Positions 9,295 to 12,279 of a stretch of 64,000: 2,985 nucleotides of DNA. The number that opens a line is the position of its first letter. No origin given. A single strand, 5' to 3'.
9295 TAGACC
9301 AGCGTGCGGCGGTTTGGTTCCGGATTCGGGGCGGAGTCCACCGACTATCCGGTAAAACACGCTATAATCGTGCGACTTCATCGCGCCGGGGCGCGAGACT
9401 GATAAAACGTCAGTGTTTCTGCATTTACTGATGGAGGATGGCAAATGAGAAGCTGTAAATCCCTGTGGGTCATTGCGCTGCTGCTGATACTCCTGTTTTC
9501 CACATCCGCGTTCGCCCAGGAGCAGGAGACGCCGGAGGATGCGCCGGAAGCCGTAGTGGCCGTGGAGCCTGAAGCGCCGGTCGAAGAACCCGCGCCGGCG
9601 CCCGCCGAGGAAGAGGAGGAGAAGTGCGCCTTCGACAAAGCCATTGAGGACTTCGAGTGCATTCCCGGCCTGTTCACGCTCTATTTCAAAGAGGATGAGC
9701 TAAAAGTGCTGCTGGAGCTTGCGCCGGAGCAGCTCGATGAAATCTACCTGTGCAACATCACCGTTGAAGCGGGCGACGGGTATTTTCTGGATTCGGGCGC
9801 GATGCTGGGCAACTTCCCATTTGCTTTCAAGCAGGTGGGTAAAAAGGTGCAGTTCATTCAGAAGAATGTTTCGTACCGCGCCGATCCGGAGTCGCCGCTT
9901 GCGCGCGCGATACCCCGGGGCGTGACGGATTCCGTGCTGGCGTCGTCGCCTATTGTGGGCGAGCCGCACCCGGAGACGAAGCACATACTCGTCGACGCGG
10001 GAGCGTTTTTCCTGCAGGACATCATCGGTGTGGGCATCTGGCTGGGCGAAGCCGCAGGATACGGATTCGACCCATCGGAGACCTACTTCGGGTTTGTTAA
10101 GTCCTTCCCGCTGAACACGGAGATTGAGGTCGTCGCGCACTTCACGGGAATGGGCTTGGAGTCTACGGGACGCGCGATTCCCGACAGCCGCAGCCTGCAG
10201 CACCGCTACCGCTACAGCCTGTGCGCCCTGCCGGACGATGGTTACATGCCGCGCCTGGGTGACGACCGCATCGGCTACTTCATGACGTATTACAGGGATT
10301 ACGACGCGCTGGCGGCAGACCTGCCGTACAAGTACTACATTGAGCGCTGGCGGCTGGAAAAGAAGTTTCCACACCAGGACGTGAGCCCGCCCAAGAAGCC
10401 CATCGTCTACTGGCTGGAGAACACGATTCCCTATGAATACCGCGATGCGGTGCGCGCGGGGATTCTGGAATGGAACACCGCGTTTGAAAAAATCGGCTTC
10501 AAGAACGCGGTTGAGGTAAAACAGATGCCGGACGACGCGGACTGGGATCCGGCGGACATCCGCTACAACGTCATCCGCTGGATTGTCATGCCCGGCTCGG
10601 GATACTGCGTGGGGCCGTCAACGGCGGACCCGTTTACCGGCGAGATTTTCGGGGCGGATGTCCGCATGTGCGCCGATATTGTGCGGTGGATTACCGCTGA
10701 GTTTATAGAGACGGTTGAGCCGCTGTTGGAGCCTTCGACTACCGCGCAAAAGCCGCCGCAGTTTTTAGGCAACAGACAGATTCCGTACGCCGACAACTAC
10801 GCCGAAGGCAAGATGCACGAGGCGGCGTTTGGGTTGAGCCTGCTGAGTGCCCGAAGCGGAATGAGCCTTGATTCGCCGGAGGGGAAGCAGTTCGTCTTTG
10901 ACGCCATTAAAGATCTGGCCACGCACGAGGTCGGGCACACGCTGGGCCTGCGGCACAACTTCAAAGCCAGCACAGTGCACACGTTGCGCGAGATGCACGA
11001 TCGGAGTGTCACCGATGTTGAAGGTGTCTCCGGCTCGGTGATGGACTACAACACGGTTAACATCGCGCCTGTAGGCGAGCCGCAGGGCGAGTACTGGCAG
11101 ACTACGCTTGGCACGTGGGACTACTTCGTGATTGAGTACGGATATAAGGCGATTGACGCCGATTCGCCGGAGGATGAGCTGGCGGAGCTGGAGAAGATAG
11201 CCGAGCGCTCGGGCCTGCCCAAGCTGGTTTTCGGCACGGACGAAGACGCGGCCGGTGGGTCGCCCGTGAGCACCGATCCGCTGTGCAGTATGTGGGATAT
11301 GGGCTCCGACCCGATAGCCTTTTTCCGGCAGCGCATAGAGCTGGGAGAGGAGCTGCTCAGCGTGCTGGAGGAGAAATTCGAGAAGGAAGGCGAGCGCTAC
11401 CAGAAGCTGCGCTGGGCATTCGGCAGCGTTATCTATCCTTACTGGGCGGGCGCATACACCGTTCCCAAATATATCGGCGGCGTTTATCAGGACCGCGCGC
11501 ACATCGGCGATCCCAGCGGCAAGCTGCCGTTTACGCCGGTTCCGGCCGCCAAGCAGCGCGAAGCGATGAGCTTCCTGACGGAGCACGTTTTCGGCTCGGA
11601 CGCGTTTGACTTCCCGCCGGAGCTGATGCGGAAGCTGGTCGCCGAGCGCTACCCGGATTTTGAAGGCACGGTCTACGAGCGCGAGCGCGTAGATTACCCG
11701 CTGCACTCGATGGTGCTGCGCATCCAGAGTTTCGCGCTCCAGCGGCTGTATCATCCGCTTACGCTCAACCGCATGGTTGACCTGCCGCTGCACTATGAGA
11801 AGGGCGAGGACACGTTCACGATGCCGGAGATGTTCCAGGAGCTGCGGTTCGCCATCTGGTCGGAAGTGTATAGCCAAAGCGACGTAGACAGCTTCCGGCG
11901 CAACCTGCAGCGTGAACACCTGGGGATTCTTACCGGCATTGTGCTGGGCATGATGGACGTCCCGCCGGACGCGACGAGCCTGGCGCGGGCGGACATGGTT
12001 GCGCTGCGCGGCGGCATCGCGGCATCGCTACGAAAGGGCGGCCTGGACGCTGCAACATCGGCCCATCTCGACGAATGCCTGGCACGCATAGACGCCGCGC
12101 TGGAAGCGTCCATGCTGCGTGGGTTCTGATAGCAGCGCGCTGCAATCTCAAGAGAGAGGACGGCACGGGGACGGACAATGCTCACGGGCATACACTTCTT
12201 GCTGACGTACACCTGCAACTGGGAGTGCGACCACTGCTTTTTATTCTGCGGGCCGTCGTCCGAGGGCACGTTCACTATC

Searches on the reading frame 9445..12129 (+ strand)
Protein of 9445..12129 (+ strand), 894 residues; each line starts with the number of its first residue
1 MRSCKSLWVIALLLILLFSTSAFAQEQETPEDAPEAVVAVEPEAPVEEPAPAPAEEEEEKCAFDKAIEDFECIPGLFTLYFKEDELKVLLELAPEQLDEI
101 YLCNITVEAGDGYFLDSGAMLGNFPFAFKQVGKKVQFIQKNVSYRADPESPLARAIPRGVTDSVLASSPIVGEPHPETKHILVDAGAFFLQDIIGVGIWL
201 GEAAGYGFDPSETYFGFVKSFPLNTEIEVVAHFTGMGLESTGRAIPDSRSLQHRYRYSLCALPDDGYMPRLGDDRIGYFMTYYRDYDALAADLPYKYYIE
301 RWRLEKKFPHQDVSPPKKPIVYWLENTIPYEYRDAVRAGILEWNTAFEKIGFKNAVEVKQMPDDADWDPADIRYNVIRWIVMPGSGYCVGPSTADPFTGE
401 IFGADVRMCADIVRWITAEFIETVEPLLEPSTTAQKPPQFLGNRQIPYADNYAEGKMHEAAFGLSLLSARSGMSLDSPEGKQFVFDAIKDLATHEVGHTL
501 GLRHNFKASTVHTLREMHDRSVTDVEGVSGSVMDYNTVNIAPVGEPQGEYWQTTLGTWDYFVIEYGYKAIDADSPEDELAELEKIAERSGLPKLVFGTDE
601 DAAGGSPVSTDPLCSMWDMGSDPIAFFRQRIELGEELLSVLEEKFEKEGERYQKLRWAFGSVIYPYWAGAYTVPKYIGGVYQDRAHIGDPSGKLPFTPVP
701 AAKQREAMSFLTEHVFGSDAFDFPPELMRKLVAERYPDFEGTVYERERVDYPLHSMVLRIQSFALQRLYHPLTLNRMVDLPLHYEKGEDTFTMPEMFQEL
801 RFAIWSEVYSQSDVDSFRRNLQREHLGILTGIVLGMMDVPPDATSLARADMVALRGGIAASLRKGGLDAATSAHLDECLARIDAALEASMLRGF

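Call 65: search_protein_families(library=pfam, proteins=[window:9445-12129:+], max_evalue=0.00001)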
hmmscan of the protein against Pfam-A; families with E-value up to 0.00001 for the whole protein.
window:9445-12129:+ (894 aa): 2 families
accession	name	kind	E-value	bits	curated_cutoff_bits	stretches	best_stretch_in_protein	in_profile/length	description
PF16313.11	DUF4953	-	7.3e-80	269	24.2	1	481-809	6-314/316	Met-zincin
PF17148.9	DUF5117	-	1.1e-28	100.8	27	1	118-307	1-189/189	Domain of unknown function (DUF5117)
